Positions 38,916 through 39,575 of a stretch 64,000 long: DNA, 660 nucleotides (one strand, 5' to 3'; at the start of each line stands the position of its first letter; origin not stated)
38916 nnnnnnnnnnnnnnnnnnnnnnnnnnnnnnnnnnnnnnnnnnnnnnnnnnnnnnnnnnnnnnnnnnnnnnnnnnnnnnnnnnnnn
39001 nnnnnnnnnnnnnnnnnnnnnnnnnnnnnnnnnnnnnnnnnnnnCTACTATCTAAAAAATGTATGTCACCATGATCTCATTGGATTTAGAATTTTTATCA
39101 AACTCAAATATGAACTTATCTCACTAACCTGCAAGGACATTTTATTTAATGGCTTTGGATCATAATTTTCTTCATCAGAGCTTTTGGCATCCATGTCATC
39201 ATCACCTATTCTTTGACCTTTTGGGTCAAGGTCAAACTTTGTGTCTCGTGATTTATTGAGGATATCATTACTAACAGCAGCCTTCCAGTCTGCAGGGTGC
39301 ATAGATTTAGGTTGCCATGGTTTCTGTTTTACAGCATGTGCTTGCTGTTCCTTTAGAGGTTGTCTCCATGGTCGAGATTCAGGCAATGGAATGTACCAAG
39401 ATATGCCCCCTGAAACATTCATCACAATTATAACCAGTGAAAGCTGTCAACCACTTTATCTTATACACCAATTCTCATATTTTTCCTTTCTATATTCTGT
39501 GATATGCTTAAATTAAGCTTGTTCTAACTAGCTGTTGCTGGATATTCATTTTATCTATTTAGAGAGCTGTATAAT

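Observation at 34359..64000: Large minus-strand gene encoding a long disordered protein with giant exons; family unresolved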

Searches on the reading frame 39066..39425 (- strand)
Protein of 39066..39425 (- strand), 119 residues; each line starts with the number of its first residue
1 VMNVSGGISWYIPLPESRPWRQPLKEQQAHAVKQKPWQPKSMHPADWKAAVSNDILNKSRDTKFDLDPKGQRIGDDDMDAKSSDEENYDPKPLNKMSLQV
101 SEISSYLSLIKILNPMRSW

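Call 3: search_protein_families(library=pfam, proteins=[window:39066-39425:-], max_evalue=1)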
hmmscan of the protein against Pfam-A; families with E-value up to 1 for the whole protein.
window:39066-39425:- (119 aa): 0 families
